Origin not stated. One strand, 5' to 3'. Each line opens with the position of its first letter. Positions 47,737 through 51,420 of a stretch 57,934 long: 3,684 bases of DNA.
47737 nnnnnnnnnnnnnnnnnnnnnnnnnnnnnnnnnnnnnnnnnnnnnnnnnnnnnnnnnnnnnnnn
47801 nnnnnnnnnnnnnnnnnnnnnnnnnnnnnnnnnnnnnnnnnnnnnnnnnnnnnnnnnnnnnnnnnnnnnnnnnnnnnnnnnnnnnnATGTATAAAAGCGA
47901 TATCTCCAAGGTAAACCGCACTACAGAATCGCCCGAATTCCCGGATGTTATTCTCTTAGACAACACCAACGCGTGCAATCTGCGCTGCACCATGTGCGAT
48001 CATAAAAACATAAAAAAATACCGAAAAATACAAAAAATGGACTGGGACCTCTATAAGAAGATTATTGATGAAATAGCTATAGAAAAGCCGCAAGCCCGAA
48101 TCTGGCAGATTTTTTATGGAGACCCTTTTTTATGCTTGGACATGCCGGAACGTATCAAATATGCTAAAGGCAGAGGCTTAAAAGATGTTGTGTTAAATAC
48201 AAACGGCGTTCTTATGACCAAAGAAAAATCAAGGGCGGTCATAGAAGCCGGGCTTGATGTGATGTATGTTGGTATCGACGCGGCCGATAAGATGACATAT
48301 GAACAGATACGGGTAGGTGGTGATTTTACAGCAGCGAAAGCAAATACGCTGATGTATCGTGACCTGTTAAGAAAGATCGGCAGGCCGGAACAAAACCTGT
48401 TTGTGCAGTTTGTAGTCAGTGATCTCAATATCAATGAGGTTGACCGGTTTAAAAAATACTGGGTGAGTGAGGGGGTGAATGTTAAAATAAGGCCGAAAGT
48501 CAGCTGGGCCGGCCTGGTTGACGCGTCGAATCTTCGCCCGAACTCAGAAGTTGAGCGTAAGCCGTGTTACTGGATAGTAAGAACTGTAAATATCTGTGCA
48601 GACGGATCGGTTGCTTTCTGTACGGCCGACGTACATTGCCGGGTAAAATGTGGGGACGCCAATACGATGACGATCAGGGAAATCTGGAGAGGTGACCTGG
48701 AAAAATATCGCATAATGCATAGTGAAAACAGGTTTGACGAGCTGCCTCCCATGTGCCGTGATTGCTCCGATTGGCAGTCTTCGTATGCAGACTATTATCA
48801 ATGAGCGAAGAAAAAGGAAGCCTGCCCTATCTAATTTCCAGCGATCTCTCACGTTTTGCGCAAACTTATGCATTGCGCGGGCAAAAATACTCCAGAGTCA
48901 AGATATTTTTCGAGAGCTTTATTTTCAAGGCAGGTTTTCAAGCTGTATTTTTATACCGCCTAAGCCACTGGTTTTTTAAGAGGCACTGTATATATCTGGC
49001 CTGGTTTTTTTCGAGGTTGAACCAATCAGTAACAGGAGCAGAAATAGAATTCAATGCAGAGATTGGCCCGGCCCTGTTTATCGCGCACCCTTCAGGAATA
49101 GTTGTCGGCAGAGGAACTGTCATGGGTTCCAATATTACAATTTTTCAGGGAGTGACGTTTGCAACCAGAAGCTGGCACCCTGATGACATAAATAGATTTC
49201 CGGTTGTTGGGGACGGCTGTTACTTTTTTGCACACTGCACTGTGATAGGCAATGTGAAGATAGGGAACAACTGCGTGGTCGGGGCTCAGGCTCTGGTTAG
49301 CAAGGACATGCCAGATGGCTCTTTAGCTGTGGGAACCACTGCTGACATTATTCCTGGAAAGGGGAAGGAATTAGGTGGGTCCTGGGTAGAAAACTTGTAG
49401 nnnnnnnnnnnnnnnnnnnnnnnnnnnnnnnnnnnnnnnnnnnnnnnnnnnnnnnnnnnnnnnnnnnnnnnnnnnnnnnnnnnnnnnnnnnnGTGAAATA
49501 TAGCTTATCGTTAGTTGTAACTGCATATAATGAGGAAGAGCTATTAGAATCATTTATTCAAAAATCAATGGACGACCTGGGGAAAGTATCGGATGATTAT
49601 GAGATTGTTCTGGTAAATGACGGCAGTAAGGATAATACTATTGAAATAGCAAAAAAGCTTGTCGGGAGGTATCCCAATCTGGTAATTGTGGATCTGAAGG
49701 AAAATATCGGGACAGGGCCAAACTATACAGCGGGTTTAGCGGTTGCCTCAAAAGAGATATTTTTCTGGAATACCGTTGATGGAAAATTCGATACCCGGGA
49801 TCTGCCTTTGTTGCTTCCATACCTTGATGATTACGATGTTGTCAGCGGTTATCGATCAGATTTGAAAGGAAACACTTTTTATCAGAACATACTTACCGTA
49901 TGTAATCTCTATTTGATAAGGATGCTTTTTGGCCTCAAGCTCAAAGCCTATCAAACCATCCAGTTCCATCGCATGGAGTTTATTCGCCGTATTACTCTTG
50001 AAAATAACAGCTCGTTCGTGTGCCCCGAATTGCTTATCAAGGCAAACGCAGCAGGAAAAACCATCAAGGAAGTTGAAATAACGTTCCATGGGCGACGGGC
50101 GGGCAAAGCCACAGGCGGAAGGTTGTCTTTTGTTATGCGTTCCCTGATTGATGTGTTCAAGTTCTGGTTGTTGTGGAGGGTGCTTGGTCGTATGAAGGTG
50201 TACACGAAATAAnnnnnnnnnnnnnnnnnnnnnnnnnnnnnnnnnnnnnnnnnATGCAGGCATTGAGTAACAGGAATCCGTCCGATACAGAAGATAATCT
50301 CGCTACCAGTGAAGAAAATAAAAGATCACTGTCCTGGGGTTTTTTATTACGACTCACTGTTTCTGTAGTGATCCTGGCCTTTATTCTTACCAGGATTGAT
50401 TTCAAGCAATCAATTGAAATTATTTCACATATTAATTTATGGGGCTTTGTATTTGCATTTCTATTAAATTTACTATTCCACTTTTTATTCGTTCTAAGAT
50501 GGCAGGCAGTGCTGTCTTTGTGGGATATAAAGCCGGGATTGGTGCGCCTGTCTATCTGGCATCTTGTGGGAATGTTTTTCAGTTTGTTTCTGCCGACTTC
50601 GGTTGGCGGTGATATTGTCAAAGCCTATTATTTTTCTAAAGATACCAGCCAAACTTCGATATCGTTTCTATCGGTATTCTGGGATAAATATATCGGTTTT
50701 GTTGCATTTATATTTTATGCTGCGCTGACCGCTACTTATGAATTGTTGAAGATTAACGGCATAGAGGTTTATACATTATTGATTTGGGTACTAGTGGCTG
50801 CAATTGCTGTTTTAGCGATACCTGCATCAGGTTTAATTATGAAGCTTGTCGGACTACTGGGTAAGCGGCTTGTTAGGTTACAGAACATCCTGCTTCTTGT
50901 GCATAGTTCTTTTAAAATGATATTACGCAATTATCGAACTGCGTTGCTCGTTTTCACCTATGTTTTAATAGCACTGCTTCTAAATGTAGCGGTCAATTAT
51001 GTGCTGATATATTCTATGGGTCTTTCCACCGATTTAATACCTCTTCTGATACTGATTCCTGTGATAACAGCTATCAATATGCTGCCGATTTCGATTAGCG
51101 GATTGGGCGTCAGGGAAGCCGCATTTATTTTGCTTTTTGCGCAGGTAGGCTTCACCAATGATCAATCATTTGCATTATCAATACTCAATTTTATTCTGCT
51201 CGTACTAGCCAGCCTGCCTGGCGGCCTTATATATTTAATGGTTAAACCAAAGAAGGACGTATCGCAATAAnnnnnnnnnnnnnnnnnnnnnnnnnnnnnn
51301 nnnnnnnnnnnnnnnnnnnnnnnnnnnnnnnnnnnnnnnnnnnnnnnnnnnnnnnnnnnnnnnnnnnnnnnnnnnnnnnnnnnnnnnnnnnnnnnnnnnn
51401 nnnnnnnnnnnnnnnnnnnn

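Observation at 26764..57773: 31-kb island combining OSTs, flippases, three glycosyltransferase classes, heavy sugar tailoring and a giant sequon-rich secreted protein: candidate complete protein N-glycosylation / envelope glycan system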

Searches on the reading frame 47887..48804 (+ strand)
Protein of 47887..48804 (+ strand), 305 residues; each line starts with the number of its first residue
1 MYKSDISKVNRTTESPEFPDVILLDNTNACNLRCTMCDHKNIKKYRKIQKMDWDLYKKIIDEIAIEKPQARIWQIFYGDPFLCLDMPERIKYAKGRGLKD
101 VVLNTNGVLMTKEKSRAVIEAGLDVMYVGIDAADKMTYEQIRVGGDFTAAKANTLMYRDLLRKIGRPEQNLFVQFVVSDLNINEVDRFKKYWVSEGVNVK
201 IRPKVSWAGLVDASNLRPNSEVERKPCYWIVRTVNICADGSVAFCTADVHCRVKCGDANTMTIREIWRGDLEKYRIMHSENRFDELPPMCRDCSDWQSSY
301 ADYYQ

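Call 5: search_protein_families(library=pfam, proteins=[window:47887-48804:+], max_evalue=0.01)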
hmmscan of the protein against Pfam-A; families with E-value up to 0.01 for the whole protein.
window:47887-48804:+ (305 aa): 3 families
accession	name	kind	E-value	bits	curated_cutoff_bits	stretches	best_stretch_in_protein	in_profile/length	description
PF04055.27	Radical_SAM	-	8.9e-19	68.7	29.5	1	27-160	4-139/166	Radical SAM superfamily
PF13186.11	SPASM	-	4.2e-08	33.8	21.5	1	227-293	1-66/67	Iron-sulfur cluster-binding domain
PF13353.11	Fer4_12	-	0.0011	19.7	22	1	29-116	14-100/137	4Fe-4S single cluster domain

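Call 15: search_protein_families(library=ncbifam, proteins=[window:47887-48804:+], max_evalue=0.001)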
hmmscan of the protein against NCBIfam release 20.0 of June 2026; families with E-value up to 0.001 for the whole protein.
window:47887-48804:+ (305 aa): 48 families (the best 25 are shown)
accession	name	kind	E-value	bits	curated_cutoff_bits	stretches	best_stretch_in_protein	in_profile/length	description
TIGR04321.1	spiroSPASM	subfamily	8.6e-25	87.4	250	1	22-296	233-505/510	spiro-SPASM protein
TIGR04317.1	W_rSAM_matur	equivalog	5.6e-24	84.9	380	1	22-194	6-173/349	tungsten cofactor oxidoreductase radical SAM maturase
TIGR04311.1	rSAM_Geo_metal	subfamily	1.2e-20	74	400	1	18-201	1-183/423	radical SAM/SPASM family putative metalloenzyme maturase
TIGR04055.1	rSAM_NirJ2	equivalog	7.9e-15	55.2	500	1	24-196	4-165/326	putative heme d1 biosynthesis radical SAM protein NirJ2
TIGR04545.1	rSAM_ahbD_hemeb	equivalog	8.6e-15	55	500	1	24-165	4-138/339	heme b synthase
NF045646.2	rSAM_Se_TrsS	equivalog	1.3e-14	53.6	490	1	22-155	88-219/441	radical SAM (seleno)protein TrsS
NF045702.1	rSAM_GDGT_ether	equivalog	2.9e-14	52.6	450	1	23-192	89-253/486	tetraether lipid synthase Tes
TIGR04546.1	rSAM_ahbC_deAc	equivalog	1.6e-13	50.2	650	1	21-150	40-165/390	12,18-didecarboxysiroheme deacetylase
TIGR04347.1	pseudo_SAM_Halo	equivalog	2.9e-13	49.8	525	1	7-151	25-165/390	TIGR04347 family pseudo-SAM/SPASM protein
TIGR02668.1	moaA_archaeal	equivalog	8.2e-13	48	325.25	1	27-146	17-132/303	GTP 3',8-cyclase MoaA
NF001199.0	PRK00164.2-1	equivalog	2.2e-12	46.8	231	1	27-148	19-136/308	GTP 3',8-cyclase MoaA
TIGR04053.2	TIGR04053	equivalog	8e-12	45.1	395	1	18-195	6-176/366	TIGR04053 family radical SAM/SPASM domain-containing protein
TIGR02109.1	PQQ_syn_pqqE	equivalog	1e-11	44.4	381.35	1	17-188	4-165/358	pyrroloquinoline quinone biosynthesis protein PqqE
TIGR03962.1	mycofact_rSAM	equivalog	1.1e-11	44.5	265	1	22-240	14-222/339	mycofactocin radical SAM maturase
NF050035.1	rSAM_WgK_link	exception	3.7e-11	42.6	650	1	19-150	8-136/367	radical SAM/SPASM peptide maturase WgkB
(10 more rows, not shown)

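Call 42: search_solved_structures(query=window:47887-48804:+, max_evalue=0.01)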
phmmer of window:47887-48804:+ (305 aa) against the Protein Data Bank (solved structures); distinct sequences matched with E-value up to 0.01: 7.
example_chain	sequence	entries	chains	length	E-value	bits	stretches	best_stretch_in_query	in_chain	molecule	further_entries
7tol_A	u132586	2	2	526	1.8e-12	50.3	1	24-216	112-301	glycerol dibiphytanyl glycerol tetraether - macrocyclic archaeol synthase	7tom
4m7t_A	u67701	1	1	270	2.1e-08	36.9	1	21-137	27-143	BtrN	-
4m7s_A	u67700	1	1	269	3e-08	36.4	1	24-137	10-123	BtrN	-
2fb2_A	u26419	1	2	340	7.3e-05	25.3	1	23-178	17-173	Molybdenum cofactor biosynthesis protein A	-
1tv7_A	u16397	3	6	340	9.4e-05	24.9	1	24-178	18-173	Molybdenum cofactor biosynthesis protein A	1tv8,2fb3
7vob_C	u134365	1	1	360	0.0015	21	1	27-142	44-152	Cytosylglucuronate decarboxylase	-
7voc_C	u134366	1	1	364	0.0016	20.9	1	27-142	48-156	Cytosylglucuronate decarboxylase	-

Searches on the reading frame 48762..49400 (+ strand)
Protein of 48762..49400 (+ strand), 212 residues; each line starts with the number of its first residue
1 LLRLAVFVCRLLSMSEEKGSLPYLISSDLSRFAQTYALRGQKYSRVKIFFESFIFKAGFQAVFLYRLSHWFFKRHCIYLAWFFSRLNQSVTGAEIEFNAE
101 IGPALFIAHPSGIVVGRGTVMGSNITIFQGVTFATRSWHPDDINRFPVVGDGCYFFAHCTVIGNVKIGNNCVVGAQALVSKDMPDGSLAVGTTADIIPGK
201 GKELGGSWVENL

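Call 5: search_protein_families(library=pfam, proteins=[window:48762-49400:+], max_evalue=0.01)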
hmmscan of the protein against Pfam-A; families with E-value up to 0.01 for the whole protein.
window:48762-49400:+ (212 aa): 1 family
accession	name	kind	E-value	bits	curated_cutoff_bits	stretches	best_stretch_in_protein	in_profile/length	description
PF00132.30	Hexapep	-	2.7e-08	33.6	27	1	147-180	2-35/36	Bacterial transferase hexapeptide (six repeats)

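Call 15: search_protein_families(library=ncbifam, proteins=[window:48762-49400:+], max_evalue=0.001)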
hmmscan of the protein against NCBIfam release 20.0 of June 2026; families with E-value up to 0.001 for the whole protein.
window:48762-49400:+ (212 aa): 22 families
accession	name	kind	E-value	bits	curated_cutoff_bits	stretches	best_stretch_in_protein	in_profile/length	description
NF041874.1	EPS_EpsC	equivalog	4.8e-39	133.8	150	1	45-199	14-166/168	serine O-acetyltransferase EpsC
TIGR01172.1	cysE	equivalog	4.4e-33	114.6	210.65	1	49-194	18-161/162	serine O-acetyltransferase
NF008349.0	PRK11132.1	equivalog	1.7e-20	73.3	397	1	46-198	95-245/273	serine O-acetyltransferase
TIGR04016.1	WcaB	equivalog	3.9e-14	52.5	194.65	1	86-195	35-141/146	colanic acid biosynthesis acetyltransferase WcaB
NF007564.0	PRK10191.1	equivalog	5.9e-14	51.8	196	1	86-195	51-157/162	colanic acid biosynthesis acetyltransferase WcaB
NF007240.0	PRK09677.1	equivalog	1e-10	41.4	243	1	148-198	132-182/192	putative lipopolysaccharide biosynthesis O-acetyl transferase WbbJ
TIGR03570.1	NeuD_NnaD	subfamily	1.6e-10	40.9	160.8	1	148-194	155-201/202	NeuD/PglB/VioB family sugar acetyltransferase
NF058585.1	HptprglPActTf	PfamEq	3.8e-09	36.3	300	1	107-198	72-158/172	heptaprenylglyceryl phosphate O-acetyltransferase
NF007797.0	PRK10502.1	subfamily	3.3e-07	30.1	192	1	102-195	76-174/183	WcaF family extracellular polysaccharide biosynthesis acetyltransferase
NF038307.1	EPS_acetyl_HpsU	equivalog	4.4e-07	29.7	305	1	148-194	126-172/178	hormogonium polysaccharide biosynthesis acetyltransferase HpsU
TIGR01853.1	lipid_A_lpxD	equivalog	7.9e-07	28.3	242.5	1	91-181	97-175/325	UDP-3-O-(3-hydroxymyristoyl)glucosamine N-acyltransferase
NF002060.0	PRK00892.1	subfamily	1.9e-06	27.2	207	1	149-185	266-302/345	UDP-3-O-(3-hydroxymyristoyl)glucosamine N-acyltransferase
TIGR03532.1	DapD_Ac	equivalog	7.2e-06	25.8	231.75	1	91-197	109-211/231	2,3,4,5-tetrahydropyridine-2,6-dicarboxylate N-acetyltransferase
TIGR03308.1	phn_thr-fam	hypoth_equivalog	1.1e-05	25.4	201.65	0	158-197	120-159/204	phosphonate metabolim protein, transferase hexapeptide repeat family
NF007076.0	PRK09527.1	equivalog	1.4e-05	24.6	347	1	145-197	129-182/203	galactoside O-acetyltransferase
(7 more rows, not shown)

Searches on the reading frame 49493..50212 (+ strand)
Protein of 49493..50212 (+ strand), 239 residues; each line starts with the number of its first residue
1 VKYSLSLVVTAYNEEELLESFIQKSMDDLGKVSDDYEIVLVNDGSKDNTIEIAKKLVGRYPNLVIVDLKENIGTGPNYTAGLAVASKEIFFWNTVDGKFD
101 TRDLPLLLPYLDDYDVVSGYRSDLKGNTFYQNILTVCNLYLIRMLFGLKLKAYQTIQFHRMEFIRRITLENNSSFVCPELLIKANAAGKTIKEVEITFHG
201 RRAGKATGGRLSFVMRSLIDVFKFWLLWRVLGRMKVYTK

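Call 5: search_protein_families(library=pfam, proteins=[window:49493-50212:+], max_evalue=0.01)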
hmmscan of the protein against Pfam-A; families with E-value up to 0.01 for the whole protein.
window:49493-50212:+ (239 aa): 2 families
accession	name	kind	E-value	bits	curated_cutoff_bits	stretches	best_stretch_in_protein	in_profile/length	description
PF00535.33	Glycos_transf_2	-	6.8e-20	72.1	23.3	1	6-131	1-126/168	Glycosyl transferase family 2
PF13641.12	Glyco_tranf_2_3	-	0.00022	21.8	27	1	5-68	3-65/230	Glycosyltransferase like family 2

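Call 15: search_protein_families(library=ncbifam, proteins=[window:49493-50212:+], max_evalue=0.001)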
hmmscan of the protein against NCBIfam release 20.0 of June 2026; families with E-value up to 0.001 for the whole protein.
window:49493-50212:+ (239 aa): 11 families
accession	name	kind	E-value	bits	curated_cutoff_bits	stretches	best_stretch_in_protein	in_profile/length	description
NF047588.1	GlcsyltransPgfSStrep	equivalog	1.1e-13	51.1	500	1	5-136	3-135/308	glycosyltransferase PgfS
NF007986.1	PRK10714.1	equivalog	5.2e-13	48.7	529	1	5-206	8-208/316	undecaprenyl-phosphate 4-deoxy-4-formamido-L-arabinose transferase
TIGR03937.1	PgaC_IcaA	equivalog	1.4e-12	47.3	422.3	1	5-91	47-130/407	poly-beta-1,6-N-acetyl-D-glucosamine synthase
NF041391.1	DPhHxTase_Halo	equivalog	1.9e-12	46.6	375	1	11-206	3-190/213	dolichyl-phosphate hexose transferase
NF007482.0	PRK10073.1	equivalog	2.5e-11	43.2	423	1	4-98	7-97/334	glycosyltransferase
TIGR04283.1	glyco_like_mftF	equivalog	2.8e-06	27.1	182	1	5-111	1-97/221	TIGR04283 family arsenosugar biosynthesis glycosyltransferase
NF041875.1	EPS_EpsD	equivalog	9.5e-06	25.2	370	1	5-89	1-82/325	exopolysaccharide biosynthesis glycosyltransferase EpsD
NF010496.0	PRK13915.1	equivalog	5.4e-05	22.4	262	1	4-90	32-120/307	glucosyl-3-phosphoglycerate synthase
NF050050.1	ProtGlycPglI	equivalog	0.0002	20.8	500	1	4-85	3-82/306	GalNAc(5)-diNAcBac-PP-undecaprenol beta-1,3-glucosyltransferase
NF058614.1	PPMAGASynPpgS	equivalog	0.00056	19.4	370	1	7-121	4-113/226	polyprenyl-phospho-N-acetylgalactosaminyl synthase PpgS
NF053739.1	GlytfEpsEBac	equivalog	0.00094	18.2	450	0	5-67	3-63/265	glycosyltransferase EpsE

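Call 44: search_solved_structures(query=window:49493-50212:+, max_evalue=0.01)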
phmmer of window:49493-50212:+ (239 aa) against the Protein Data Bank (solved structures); distinct sequences matched with E-value up to 0.01: 22.
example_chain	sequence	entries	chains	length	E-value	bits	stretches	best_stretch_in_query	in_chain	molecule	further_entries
9bhc_C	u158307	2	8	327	8.9e-09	38.5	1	5-166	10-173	Undecaprenyl-phosphate 4-deoxy-4-formamido-L-arabinose transferase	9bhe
9hwj_A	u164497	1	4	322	9.8e-09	38.4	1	5-162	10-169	Undecaprenyl-phosphate 4-deoxy-4-formamido-L-arabinose transferase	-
8vxh_A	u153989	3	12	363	1.2e-08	38.1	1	5-165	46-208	Undecaprenyl-phosphate 4-deoxy-4-formamido-L-arabinose transferase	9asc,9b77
5eke_A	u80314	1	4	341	1.2e-08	38.1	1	4-134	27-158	Uncharacterized glycosyltransferase sll0501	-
5ekp_C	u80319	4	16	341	1.2e-08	38.1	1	4-134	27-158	Uncharacterized glycosyltransferase sll0501 | Glycosyltransferase sll0501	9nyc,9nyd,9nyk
9nye_A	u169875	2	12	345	1.3e-08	38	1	4-134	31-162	Glycosyltransferase sll0501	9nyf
5mlz_A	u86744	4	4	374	7.4e-08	35.5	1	4-206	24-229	Dolichol monophosphate mannose synthase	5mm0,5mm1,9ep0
3bcv_A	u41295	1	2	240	2.8e-07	33.6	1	5-100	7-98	Putative glycosyltransferase protein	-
2z87_A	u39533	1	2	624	6.8e-05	25.8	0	5-56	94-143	Chondroitin synthase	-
2z86_A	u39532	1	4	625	6.9e-05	25.8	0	5-56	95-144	Chondroitin synthase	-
8vh7_A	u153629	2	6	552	7.2e-05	25.7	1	5-97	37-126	Heparosan synthase B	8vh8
8viw_A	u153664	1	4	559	7.4e-05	25.7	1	5-97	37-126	Heparosan synthase B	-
6p61_A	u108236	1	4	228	0.00029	23.8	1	4-88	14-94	Glycosyltransferase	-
3l7j_A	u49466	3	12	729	0.0008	22.3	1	4-96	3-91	Teichoic acid biosynthesis protein F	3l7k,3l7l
3l7i_A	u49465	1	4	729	0.0008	22.3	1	4-96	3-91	Teichoic acid biosynthesis protein F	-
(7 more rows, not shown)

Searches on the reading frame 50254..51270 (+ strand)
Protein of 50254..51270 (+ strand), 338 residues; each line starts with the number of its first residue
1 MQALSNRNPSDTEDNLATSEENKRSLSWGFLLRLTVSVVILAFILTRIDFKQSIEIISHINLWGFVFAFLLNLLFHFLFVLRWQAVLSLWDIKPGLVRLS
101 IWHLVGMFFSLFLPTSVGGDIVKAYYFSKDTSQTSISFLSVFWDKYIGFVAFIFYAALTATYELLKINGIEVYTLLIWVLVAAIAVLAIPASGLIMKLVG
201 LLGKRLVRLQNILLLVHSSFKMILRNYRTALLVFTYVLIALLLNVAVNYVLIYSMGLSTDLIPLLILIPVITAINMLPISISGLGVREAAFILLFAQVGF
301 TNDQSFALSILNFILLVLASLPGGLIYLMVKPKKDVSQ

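Call 5: search_protein_families(library=pfam, proteins=[window:50254-51270:+], max_evalue=0.01)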
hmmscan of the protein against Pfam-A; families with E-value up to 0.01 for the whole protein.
window:50254-51270:+ (338 aa): 1 family
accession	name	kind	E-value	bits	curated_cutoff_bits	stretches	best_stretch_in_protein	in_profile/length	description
PF03706.18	LPG_synthase_TM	-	1.4e-35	123.7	33.4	1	31-317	2-295/302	Lysylphosphatidylglycerol synthase TM region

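Call 15: search_protein_families(library=ncbifam, proteins=[window:50254-51270:+], max_evalue=0.001)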
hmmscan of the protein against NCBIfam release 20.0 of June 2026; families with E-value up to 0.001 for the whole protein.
window:50254-51270:+ (338 aa): 1 family
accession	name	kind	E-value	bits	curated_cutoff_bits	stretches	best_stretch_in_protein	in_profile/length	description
TIGR00374.1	TIGR00374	subfamily_domain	1.1e-23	84.2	43.2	1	36-312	3-294/323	flippase-like domain-containing protein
